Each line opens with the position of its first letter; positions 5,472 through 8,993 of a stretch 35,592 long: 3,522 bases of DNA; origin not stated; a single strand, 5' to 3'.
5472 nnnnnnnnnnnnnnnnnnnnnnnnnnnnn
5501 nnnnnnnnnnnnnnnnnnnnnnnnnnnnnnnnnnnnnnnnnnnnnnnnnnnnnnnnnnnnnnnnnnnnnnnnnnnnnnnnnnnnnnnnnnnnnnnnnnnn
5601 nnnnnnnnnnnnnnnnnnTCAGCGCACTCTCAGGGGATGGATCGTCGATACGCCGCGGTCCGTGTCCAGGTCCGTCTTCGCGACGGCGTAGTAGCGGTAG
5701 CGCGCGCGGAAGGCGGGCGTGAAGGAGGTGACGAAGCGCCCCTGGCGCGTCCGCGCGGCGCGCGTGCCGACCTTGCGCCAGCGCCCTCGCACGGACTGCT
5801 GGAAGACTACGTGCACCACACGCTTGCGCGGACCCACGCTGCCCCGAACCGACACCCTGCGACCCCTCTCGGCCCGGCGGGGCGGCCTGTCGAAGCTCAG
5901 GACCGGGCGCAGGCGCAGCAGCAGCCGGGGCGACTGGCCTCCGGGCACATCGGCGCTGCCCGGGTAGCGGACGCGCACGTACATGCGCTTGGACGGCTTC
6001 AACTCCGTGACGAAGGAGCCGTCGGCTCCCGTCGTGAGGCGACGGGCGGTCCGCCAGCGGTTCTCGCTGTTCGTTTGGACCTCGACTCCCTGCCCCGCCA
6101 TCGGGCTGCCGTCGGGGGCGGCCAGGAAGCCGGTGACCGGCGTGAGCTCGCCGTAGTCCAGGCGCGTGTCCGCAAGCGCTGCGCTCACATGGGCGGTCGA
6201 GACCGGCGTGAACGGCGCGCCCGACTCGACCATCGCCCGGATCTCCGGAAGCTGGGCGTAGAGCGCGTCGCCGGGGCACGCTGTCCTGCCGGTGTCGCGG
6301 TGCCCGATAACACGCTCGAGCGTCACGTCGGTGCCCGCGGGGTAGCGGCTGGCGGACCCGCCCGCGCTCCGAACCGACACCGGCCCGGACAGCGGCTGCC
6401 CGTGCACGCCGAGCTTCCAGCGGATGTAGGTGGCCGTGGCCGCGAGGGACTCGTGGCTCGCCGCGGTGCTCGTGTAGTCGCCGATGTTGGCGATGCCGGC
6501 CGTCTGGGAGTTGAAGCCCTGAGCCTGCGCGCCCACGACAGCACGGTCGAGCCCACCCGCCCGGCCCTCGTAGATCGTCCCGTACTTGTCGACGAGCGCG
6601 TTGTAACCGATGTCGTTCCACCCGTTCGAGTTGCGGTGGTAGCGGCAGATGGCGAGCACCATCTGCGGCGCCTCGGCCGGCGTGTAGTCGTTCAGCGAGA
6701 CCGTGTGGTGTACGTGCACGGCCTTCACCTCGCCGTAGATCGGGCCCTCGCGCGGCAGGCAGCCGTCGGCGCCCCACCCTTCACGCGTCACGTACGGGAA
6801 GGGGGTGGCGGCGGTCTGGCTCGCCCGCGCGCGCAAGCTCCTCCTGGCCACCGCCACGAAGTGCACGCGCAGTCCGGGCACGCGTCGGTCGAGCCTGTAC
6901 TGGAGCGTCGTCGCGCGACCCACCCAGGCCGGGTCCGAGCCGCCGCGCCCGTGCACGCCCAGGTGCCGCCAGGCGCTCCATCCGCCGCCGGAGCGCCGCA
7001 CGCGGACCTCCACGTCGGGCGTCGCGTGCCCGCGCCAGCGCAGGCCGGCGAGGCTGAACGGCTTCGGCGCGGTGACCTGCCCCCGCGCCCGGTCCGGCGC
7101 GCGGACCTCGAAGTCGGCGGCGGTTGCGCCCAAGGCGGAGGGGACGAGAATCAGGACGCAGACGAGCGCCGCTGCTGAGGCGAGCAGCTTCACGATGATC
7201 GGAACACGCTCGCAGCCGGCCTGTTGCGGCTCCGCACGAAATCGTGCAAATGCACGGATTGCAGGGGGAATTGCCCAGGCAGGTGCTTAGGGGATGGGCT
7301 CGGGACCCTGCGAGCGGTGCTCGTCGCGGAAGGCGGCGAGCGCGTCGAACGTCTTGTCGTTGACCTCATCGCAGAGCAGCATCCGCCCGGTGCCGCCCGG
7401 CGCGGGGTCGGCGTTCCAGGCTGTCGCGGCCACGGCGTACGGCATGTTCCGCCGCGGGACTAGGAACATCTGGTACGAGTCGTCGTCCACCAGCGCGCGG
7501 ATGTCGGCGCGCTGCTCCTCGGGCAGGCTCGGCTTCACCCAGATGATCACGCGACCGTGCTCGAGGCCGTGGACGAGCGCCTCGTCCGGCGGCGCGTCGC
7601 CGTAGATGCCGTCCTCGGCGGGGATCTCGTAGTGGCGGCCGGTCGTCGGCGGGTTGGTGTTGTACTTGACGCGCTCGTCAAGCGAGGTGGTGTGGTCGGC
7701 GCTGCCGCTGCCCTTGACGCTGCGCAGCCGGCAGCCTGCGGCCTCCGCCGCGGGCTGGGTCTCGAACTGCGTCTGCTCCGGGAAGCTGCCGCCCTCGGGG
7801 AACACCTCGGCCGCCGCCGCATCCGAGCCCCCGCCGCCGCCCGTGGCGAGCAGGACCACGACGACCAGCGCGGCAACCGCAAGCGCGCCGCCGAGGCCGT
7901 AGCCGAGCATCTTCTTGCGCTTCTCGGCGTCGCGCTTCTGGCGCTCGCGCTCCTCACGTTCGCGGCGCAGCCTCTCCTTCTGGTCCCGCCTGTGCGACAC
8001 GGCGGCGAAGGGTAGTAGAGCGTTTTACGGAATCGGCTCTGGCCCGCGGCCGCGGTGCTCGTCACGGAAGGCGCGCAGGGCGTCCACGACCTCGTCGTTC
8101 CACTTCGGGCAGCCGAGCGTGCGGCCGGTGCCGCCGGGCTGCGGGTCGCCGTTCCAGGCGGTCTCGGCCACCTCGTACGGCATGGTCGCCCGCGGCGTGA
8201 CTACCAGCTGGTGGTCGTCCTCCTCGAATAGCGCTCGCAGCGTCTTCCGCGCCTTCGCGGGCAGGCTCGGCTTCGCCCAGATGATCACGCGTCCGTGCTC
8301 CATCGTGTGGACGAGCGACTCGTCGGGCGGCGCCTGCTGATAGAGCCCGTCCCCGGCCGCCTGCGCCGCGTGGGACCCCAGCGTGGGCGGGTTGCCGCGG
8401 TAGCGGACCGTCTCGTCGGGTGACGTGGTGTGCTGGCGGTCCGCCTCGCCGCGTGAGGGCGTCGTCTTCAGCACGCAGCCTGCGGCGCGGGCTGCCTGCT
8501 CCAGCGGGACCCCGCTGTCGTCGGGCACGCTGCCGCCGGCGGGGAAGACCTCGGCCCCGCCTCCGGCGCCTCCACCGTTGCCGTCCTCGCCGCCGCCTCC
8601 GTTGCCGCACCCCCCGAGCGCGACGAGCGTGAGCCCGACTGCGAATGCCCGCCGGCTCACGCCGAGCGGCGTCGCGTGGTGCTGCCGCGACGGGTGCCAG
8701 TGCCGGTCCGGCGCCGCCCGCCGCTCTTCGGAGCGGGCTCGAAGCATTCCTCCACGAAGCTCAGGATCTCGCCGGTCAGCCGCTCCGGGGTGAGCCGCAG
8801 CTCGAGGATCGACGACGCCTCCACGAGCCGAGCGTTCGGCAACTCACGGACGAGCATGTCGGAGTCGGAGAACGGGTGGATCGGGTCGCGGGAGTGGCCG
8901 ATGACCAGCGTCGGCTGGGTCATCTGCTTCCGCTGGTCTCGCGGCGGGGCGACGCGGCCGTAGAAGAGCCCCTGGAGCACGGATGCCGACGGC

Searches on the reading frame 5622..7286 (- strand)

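Call 70: search_protein_families(library=pfam, proteins=[window:5622-7286:-], max_evalue=0.0001)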
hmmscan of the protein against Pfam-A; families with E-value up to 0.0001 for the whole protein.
window:5622-7286:- (555 aa): 2 families
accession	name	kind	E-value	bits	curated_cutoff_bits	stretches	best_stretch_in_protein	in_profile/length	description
PF01510.30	Amidase_2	-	3.6e-12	47.2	26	1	186-340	4-131/131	N-acetylmuramoyl-L-alanine amidase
PF13620.12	CarboxypepD_reg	-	3.2e-05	24.6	32.3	1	384-445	2-60/82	Carboxypeptidase regulatory-like domain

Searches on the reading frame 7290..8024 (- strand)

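Call 70: search_protein_families(library=pfam, proteins=[window:7290-8024:-], max_evalue=0.0001)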
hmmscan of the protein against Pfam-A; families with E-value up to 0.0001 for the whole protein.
window:7290-8024:- (245 aa): 1 family
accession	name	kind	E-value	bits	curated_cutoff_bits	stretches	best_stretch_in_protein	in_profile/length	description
PF11303.13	DUF3105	-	4.3e-24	85.4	25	1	115-242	4-123/130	Protein of unknown function (DUF3105)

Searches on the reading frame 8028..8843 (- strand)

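Call 70: search_protein_families(library=pfam, proteins=[window:8028-8843:-], max_evalue=0.0001)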
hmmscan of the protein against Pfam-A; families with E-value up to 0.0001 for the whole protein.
window:8028-8843:- (272 aa): 1 family
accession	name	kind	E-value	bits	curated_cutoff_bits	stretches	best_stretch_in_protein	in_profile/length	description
PF11303.13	DUF3105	-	5.6e-20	72.1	25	1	141-269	3-123/130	Protein of unknown function (DUF3105)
